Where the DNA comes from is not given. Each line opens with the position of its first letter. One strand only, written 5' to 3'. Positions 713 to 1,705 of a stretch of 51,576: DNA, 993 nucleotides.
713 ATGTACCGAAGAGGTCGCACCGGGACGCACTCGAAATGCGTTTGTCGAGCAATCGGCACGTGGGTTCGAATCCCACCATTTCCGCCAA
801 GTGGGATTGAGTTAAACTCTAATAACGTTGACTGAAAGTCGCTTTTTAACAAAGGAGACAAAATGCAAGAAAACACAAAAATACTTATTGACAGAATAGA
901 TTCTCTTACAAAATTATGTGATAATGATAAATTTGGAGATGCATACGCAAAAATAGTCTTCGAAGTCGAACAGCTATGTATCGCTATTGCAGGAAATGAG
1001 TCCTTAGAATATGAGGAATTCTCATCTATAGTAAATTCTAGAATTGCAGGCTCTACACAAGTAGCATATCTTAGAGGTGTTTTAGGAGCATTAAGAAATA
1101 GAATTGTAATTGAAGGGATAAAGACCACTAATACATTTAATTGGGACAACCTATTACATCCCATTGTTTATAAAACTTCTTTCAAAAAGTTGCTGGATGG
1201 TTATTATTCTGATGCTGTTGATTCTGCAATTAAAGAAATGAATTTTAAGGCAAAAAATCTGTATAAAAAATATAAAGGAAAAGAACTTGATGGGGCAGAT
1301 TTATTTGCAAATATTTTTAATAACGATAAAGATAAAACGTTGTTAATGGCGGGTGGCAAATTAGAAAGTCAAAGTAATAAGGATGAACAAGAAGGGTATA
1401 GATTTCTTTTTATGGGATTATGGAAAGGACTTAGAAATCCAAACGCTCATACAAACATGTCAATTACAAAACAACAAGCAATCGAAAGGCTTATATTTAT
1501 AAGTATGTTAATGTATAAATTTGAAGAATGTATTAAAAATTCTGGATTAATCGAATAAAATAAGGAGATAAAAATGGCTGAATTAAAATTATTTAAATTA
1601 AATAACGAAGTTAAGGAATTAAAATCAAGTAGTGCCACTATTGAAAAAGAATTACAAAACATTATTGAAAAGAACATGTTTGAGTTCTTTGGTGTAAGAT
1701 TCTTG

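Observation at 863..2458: Two-gene cassette: HEPN (Rx4H, TIGR02391-like) protein plus NucS-like PD-(D/E)xK nuclease with a DUF5655-like domain, 63 nt downstream of tRNA-Ser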

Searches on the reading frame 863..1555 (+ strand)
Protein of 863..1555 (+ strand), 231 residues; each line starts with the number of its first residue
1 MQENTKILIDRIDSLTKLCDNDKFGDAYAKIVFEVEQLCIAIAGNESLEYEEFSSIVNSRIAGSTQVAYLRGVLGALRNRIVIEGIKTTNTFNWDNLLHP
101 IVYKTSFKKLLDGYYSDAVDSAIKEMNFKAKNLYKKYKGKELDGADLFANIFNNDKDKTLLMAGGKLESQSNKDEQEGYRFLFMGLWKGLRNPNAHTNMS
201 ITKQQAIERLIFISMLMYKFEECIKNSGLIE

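Call 4: search_protein_families(library=pfam, proteins=[window:863-1555:+], max_evalue=0.1)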
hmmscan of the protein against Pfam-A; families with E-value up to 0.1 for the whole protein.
window:863-1555:+ (231 aa): 3 families
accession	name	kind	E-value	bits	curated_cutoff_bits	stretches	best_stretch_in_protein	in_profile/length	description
PF09509.15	Hypoth_Ymh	-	4.9e-24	84.9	25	1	98-217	3-116/119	Protein of unknown function (Hypoth_ymh)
PF01123.25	Stap_Strp_toxin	-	0.051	14.5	23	0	85-165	10-84/87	Staphylococcal/Streptococcal toxin, OB-fold domain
PF00700.27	Flagellin_C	-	0.071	13.9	23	0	117-177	23-81/86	Bacterial flagellin C-terminal helical region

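Call 5: search_protein_families(library=ncbifam, proteins=[window:863-1555:+], max_evalue=0.1)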
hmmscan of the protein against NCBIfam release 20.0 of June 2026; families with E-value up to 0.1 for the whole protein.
window:863-1555:+ (231 aa): 1 family
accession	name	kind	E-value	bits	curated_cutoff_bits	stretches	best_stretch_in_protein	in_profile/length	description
TIGR02391.1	hypoth_ymh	hypoth_equivalog_domain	5.9e-15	55.5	39.45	1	98-224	1-124/125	TIGR02391 family protein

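Call 6: search_protein_families(library=padloc, proteins=[window:863-1555:+], max_evalue=0.1)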
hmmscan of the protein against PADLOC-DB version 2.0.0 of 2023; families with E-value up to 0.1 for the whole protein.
window:863-1555:+ (231 aa): 2 families
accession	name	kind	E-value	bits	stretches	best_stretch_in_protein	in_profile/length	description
PDLC03987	PD-Lambda-3_B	-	8.1e-13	46.3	1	99-226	143-266/270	-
PDLC02412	Aga_HEPN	-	7e-10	36.5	1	99-222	255-378/382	Class II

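Call 12: find_homologous_proteins(query=window:863-1555:+)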
Query window:863-1555:+ (231 aa): 30 proteins with E <= 0.001 among 293 candidates.
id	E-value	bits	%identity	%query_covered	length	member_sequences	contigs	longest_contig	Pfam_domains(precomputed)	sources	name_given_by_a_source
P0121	3.9e-148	509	100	100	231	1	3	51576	PF09509.16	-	-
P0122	2.9e-102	359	70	100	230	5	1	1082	PF09509.16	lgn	-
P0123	3.8e-101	355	75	92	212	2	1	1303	PF09509.16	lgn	-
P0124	2.8e-97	343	67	100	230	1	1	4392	PF09509.16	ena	-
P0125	1.1e-95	337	66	100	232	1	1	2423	PF09509.16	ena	-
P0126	2.6e-95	336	68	100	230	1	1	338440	PF09509.16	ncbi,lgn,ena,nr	ncbi:MAG: TIGR02391 family protein [Clostridia bacterium]|nr:TIGR02391 family protein [Clostridia ba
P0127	4.3e-95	335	64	100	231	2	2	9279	PF09509.16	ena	-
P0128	8.7e-95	334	66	100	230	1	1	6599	PF09509.16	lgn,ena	-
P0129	5.4e-93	329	64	100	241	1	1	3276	PF09509.16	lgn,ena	-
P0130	1.0e-87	311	66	89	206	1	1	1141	PF09509.16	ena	-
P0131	4.7e-87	309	62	100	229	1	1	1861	PF09509.16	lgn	-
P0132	1.4e-86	308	63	100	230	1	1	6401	PF09509.16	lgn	-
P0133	7.8e-83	295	59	100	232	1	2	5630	PF09509.16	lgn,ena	-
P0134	2.0e-79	284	57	100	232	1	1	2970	PF09509.16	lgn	-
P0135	7.2e-78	279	57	100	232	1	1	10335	PF09509.16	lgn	-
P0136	7.3e-78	279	57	100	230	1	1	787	PF09509.16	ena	-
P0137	9.4e-77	276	57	100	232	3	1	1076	PF09509.16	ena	-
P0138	5.6e-65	237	51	96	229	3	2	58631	PF09509.16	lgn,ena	-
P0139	1.2e-64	236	52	100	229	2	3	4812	PF09509.16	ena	-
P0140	4.1e-63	231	49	100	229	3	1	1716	PF09509.16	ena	-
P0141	9.2e-62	227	49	100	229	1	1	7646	PF09509.16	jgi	-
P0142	6.6e-60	220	48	100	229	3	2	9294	PF09509.16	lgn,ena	-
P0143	4.2e-57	211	49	97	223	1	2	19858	PF09509.16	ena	-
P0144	5.6e-57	211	47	97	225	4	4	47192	PF09509.16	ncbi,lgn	-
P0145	9.2e-57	210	48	97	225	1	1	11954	PF09509.16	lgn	-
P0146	2.0e-56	209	48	97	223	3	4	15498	PF09509.16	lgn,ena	-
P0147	1.6e-55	206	47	97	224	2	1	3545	PF09509.16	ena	-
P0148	7.3e-55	204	46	97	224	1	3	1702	PF09509.16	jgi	-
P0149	5.6e-40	155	49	70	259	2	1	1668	PF09509.16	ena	-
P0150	3.4e-37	146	54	56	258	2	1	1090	PF09509.16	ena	-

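Call 13: find_encoding_contigs(protein=P0126, flank=6000, max_places=3)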
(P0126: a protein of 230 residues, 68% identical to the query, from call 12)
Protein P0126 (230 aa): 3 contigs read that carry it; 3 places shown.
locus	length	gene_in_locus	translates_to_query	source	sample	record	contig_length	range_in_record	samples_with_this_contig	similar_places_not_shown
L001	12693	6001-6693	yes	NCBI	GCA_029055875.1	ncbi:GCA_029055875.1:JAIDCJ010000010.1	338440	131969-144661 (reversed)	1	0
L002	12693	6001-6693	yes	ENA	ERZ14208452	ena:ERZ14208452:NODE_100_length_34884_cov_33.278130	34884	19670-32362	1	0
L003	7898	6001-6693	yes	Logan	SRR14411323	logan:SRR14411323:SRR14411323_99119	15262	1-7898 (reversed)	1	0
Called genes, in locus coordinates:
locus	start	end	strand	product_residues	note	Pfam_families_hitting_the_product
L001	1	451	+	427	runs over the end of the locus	PF01420:Methylase_S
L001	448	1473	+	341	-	PF08867:FRG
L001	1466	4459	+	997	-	PF04313:HSDR_N, PF04851:ResIII, PF18766:SWI2_SNF2, PF22679:T1R_D3-like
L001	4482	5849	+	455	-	-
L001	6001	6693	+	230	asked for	PF09509:Hypoth_Ymh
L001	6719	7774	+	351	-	-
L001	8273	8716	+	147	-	PF18780:HNH_repeat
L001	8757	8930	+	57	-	PF01844:HNH, PF14279:HNH_5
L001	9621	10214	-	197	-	PF19808:DUF6291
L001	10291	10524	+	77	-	PF13443:HTH_26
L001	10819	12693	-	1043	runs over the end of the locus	PF04313:HSDR_N, PF04851:ResIII, PF18766:SWI2_SNF2, PF00270:DEAD, PF22679:T1R_D3-like, PF12008:EcoR124_C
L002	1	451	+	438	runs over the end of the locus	PF01420:Methylase_S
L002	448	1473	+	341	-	PF08867:FRG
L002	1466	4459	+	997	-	PF04313:HSDR_N, PF04851:ResIII, PF18766:SWI2_SNF2, PF22679:T1R_D3-like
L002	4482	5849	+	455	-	-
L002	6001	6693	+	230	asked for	PF09509:Hypoth_Ymh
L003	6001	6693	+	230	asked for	PF09509:Hypoth_Ymh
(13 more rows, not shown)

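Call 14: find_encoding_contigs(protein=P0138, flank=6000, max_places=3)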
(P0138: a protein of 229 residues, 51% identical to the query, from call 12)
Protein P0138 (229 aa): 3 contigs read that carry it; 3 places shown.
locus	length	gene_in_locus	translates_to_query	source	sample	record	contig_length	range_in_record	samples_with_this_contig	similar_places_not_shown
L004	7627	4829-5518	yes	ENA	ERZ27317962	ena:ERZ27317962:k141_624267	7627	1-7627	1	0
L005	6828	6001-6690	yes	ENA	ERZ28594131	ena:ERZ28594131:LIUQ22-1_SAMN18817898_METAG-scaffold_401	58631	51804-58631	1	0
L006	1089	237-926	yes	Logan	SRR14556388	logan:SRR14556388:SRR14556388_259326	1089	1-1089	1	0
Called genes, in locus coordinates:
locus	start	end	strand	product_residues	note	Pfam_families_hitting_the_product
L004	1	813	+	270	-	?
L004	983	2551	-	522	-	PF00239:Resolvase, PF07508:Recombinase, PF13408:Zn_ribbon_recom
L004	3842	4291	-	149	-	PF14267:DUF4357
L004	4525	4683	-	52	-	-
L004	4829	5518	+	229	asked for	PF09509:Hypoth_Ymh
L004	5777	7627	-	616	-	?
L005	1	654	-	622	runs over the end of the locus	PF01134:GIDA, PF07992:Pyr_redox_2, PF13738:Pyr_redox_3 (faint), PF21680:GIDA_C_1st, PF13932:SAM_GIDA_C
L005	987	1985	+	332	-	-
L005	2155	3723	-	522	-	PF00239:Resolvase, PF07508:Recombinase, PF13408:Zn_ribbon_recom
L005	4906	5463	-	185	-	PF14267:DUF4357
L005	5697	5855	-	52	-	-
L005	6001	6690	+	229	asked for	PF09509:Hypoth_Ymh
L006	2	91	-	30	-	?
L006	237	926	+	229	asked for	PF09509:Hypoth_Ymh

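Call 15: find_encoding_contigs(protein=P0144, flank=6000, max_places=4)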
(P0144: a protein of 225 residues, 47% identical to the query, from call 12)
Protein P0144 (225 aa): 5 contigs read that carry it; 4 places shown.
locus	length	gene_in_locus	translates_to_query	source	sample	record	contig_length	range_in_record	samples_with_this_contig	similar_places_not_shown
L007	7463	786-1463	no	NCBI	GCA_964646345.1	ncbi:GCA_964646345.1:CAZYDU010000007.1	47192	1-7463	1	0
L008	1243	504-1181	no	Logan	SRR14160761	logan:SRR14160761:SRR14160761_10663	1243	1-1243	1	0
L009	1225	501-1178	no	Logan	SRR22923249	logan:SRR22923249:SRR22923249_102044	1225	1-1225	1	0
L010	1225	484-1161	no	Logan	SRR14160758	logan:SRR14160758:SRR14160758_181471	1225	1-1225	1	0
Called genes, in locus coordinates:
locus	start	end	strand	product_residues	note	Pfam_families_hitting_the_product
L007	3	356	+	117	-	?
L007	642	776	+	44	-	-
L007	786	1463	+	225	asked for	PF09509:Hypoth_Ymh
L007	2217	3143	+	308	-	PF02463:SMC_N (weak), PF00005:ABC_tran, PF13304:AAA_21 (weak)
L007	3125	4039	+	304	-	PF01061:ABC2_membrane, PF12698:ABC2_membrane_3 (weak)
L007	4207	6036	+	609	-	PF06874:FBPase_2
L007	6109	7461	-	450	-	PF01595:CNNM, PF00571:CBS (weak), PF03471:CorC_HlyC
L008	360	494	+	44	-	-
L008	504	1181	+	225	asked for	PF09509:Hypoth_Ymh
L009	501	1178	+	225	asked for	PF09509:Hypoth_Ymh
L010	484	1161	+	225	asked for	PF09509:Hypoth_Ymh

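Call 19: find_related_loci(query=A1, collection=metagenome_contigs, flank=6000)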
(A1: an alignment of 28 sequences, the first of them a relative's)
Query A1 (231 aa) in metagenome_contigs; peptide patterns used: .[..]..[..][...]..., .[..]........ (x = any residue, [..] = any of these).
329 stretches matched a pattern; 60 encode a relative of the query (tblastn E <= 1e-3); 60 distinct loci.
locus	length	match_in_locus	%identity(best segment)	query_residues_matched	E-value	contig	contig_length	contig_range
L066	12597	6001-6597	50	32-231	1e-50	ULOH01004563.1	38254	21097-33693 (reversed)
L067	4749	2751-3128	53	98-224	2e-38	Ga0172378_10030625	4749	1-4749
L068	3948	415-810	37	96-227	2e-22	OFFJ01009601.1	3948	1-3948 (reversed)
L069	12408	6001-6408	34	96-231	1e-21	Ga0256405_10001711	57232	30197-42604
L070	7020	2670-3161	32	57-227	1e-21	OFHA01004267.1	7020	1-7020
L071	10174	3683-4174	32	57-227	1e-21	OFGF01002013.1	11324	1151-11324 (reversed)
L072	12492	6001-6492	32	57-227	1e-21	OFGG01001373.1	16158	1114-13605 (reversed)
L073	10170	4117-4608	32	57-227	1e-21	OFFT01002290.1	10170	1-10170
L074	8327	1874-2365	32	57-227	1e-21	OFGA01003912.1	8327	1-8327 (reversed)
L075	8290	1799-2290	32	57-227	1e-21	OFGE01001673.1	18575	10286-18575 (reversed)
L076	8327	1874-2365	32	57-227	1e-21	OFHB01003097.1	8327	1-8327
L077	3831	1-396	36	96-227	2e-21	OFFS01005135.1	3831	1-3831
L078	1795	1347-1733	38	96-224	2e-21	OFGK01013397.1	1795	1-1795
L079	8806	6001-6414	35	93-231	4e-21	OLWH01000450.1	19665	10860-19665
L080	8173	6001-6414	35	93-231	4e-21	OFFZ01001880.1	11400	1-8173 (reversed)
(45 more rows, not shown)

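Call 23: find_encoding_contigs(protein=P0127, flank=6000, max_places=3)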
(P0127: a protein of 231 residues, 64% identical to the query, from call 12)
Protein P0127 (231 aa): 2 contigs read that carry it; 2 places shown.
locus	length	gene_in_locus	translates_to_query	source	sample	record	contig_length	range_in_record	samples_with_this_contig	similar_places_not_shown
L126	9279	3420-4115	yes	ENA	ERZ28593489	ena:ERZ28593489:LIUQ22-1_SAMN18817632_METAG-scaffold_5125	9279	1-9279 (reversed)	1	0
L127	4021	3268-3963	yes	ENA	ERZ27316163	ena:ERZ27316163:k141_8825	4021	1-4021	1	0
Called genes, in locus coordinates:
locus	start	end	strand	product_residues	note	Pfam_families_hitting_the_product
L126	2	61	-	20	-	?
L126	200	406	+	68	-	PF13443:HTH_26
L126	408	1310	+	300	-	PF02086:MethyltransfD12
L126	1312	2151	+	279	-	PF04471:Mrr_cat, PF22722:NA-iREase1 (weak)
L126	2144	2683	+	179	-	-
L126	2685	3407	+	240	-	PF01555:N6_N4_Mtase, PF01170:UPF0020 (weak), PF13649:Methyltransf_25 (weak), PF13847:Methyltransf_31 (weak), PF08241:Methyltransf_11 (faint), PF01555:N6_N4_Mtase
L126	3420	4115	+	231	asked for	PF09509:Hypoth_Ymh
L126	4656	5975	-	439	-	-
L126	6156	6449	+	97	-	-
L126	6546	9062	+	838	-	PF13306:LRR_5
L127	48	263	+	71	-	PF13443:HTH_26, PF01381:HTH_3 (weak)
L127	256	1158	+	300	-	PF02086:MethyltransfD12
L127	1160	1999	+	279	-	PF04471:Mrr_cat, PF22722:NA-iREase1 (weak)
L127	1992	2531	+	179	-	-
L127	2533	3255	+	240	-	PF01555:N6_N4_Mtase, PF01170:UPF0020 (weak), PF13649:Methyltransf_25 (weak), PF13847:Methyltransf_31 (weak), PF08241:Methyltransf_11 (faint), PF01555:N6_N4_Mtase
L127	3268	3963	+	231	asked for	PF09509:Hypoth_Ymh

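Call 24: find_encoding_contigs(protein=P0121, flank=6000, max_places=4)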
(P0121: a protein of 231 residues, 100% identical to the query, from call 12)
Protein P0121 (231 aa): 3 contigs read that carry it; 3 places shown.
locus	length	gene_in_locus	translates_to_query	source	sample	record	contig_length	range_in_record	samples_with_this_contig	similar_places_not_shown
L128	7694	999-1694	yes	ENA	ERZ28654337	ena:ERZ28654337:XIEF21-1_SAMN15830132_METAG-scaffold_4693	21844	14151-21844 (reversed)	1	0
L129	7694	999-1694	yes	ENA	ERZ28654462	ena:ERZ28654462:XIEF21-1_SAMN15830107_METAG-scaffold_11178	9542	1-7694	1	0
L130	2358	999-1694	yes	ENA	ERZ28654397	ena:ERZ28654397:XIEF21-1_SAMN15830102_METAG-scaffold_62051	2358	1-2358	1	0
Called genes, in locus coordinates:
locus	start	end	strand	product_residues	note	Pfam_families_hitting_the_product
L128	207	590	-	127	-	PF08769:Spo0A_C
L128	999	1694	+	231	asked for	PF09509:Hypoth_Ymh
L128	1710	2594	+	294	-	PF18899:DUF5655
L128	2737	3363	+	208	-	PF18167:Sa_NUDIX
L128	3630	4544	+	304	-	PF02811:PHP (weak)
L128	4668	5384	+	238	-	PF14808:TMEM164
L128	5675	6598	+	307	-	PF14088:DUF4268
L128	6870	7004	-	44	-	-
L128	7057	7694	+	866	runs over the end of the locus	PF00176:SNF2-rel_dom (faint), PF00270:DEAD, PF04851:ResIII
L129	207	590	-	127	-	PF08769:Spo0A_C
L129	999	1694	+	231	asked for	PF09509:Hypoth_Ymh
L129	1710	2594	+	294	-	PF18899:DUF5655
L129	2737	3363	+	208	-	PF18167:Sa_NUDIX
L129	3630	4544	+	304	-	PF02811:PHP (weak)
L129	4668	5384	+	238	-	PF14808:TMEM164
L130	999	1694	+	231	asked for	PF09509:Hypoth_Ymh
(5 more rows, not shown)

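Call 43: search_solved_structures(query=A1, max_evalue=1, show_alignments=1)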
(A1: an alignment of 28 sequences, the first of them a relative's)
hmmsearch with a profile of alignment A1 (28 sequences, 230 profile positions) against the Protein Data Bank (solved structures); distinct sequences matched with E-value up to 1: 5.
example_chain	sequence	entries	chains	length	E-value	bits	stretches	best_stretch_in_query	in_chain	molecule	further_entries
8a3w_E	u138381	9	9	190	0.21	14.3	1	35-116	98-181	Putative 60S ribosomal protein L9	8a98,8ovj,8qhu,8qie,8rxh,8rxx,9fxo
3jcs_E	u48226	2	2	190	0.23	14.2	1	36-116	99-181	ribosomal protein L6 | uL6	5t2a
6az3_E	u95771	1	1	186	0.24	14.1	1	34-116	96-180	60S ribosomal protein L9, putative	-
7pwg_H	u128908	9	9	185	0.4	13.3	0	67-116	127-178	Ribosomal protein L6 | 60S ribosomal protein uL6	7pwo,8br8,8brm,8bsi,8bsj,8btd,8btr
2pc6_A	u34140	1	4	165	0.79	12.4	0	3-70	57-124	Probable acetolactate synthase isozyme III (Small subunit)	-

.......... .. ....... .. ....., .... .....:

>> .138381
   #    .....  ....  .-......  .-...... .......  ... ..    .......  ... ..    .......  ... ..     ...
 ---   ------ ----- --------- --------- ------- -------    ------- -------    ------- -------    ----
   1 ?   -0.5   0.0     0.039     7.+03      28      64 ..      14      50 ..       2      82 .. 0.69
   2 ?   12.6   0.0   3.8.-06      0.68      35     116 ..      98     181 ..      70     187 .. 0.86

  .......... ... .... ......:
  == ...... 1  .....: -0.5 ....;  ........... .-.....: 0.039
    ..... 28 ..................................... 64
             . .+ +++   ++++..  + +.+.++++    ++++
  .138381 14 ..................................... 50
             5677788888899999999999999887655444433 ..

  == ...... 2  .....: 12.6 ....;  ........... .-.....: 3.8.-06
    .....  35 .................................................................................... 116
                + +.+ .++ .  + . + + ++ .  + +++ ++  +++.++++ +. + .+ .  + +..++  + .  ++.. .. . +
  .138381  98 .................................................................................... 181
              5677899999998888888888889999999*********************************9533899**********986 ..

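Call 65: predict_structure(alignment_id=A1)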
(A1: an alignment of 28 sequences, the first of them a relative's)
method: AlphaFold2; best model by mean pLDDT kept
length: 231 residues; sequences in the alignment: 28
mean_pLDDT: 88.8   pTM: 0.60
mean pLDDT of the five models: 88.8, 88.2, 87.5, 83.1, 71.2
residues with pLDDT >= 90: 154; 70-90: 60; 50-70: 15; < 50: 2
segments of 3 or more residues with pLDDT < 50: none
pLDDT, mean of each block of 10 residues (from residue 1): 82 93 82 93 89 94 90 94 69 83 94 92 95 94 94 90 88 94 92 66 93 97 89 61
secondary structure, 60 per line:
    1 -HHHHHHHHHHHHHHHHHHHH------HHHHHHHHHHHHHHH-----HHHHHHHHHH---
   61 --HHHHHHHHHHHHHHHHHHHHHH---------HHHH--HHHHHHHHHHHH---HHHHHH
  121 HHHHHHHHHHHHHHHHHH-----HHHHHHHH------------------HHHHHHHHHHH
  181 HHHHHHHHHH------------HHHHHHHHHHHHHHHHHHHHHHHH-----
elements in order: H2-21 H28-42 H48-57 H63-84 H94-97 H100-111 H115-138 H144-151 H170-190 H203-226

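Call 69: fold_search(model_id=the predicted structure, library=pdb)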
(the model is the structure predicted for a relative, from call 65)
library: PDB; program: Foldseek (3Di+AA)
matches with E <= 10: 125; with E <= 0.001: 0
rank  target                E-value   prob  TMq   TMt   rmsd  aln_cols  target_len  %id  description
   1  7aam_A                4.6e-01  0.08  0.18  0.16  23.4       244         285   11  Crystal structure of the F-BAR domain of PSTIPIP1 bound to the CTH domain of the phosphatase LYP (released 2022-02-23)
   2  3q0k_A                5.5e-01  0.08  0.14  0.13  22.9       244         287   11  Crystal structure of Human PACSIN 2 F-BAR (released 2012-02-15)
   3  7aan_B                7.0e-01  0.10  0.16  0.14  24.3       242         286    9  Crystal structure of the F-BAR domain of PSTIPIP1 (released 2022-02-23)
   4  7aam_B                9.3e-01  0.08  0.17  0.15  22.9       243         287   11  Crystal structure of the F-BAR domain of PSTIPIP1 bound to the CTH domain of the phosphatase LYP (released 2022-02-23)
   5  7aal_A                9.8e-01  0.08  0.18  0.16  22.9       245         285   11  Crystal structure of the F-BAR domain of PSTIPIP1, G258A mutant (released 2022-02-23)
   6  7tib_B                1.1e+00  0.13  0.17  0.13  18.1       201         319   15  Structure of the yeast clamp loader (Replication Factor C RFC) bound to the open sliding clamp (Proliferating Cell Nuc (released 2022-02-16)
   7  7tfh_B                1.1e+00  0.13  0.17  0.13  18.3       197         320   17  Atomic model of the S. cerevisiae clamp-clamp loader complex PCNA-RFC bound to two DNA molecules, one at the 5'-recess (released 2022-11-16)
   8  9j3v_A                1.1e+00  0.07  0.15  0.14  26.0       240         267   14  Fe2+/Fe2+ PolF-L-isoleucine complex (released 2025-10-08)
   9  7sgz_B                1.2e+00  0.13  0.17  0.13  18.7       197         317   16  Structure of the yeast Rad24-RFC loader bound to DNA and the closed 9-1-1 clamp (released 2022-03-23)
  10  9j3v_B                1.2e+00  0.07  0.16  0.14  25.9       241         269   12  Fe2+/Fe2+ PolF-L-isoleucine complex (released 2025-10-08)
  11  3abh_A                1.2e+00  0.09  0.19  0.16  23.3       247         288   11  Crystal structure of the EFC/F-BAR domain of human PACSIN2/Syndapin II (2.0 A) (released 2010-04-14)
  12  9j3v_D                1.4e+00  0.06  0.16  0.15  25.9       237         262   12  Fe2+/Fe2+ PolF-L-isoleucine complex (released 2025-10-08)
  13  2x3v_B                1.8e+00  0.06  0.15  0.12  23.6       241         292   12  Structure of The F-BAR Domain of Mouse Syndapin I (released 2010-04-07)
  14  9kqw_B                1.9e+00  0.04  0.14  0.12  20.1       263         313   10  eudesmanediol synthase complexed with Mg2+,PPi and BTAC(PeTS3 complex) (released 2025-10-22)
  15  9q0y_B                2.0e+00  0.04  0.14  0.07  17.6       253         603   13  Asymmetric syNOS (released 2026-01-14)
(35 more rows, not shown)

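Call 70: search_dna_similar(query=window:863-1555:+, collection=plasmids, mode=protein, max_evalue=0.001, max_rows=25)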
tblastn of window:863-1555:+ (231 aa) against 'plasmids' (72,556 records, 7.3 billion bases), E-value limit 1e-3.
Records with a match: 6; places in all: 6; records where one place covers at least 80% of the query: 0.
Best place of each record, by identity: <60% 6.
By first word of the organism name: Massilia 1; Streptomyces 1; Polaromonas 1; Natrinema 1; Hymenobacter 1; Arthrobacter 1.
By predicted mobility (MOB-suite, as given by PLSDB): non-mobilizable 3; mobilizable 2; conjugative 1.
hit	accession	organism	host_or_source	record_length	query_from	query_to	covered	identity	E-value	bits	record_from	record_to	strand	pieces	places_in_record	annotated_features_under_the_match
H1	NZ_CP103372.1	Massilia sp. H6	Whole genome of bacteria,soil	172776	77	223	64%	26.4%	6e-9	63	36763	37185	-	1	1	TIGR02391 family protein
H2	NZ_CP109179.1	Streptomyces sp. NBC_01717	-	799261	86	221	59%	28.4%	1e-5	53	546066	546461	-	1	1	TIGR02391 family protein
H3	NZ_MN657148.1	Polaromonas sp.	-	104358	92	223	57%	27.8%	5e-8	60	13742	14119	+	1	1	TIGR02391 family protein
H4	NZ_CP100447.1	Natrinema caseinilyticum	marine sediment,sediment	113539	96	222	55%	28.1%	3e-5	52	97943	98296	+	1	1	TIGR02391 family protein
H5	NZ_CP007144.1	Hymenobacter swuensis DY53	-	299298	98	223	55%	27.9%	3e-4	49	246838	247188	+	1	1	TIGR02391 family protein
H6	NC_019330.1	Arthrobacter sp. J3.40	heavy aromatic hydrocarbon contaminated ...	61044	96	223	55%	26.1%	6e-5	51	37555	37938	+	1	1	TIGR02391 family protein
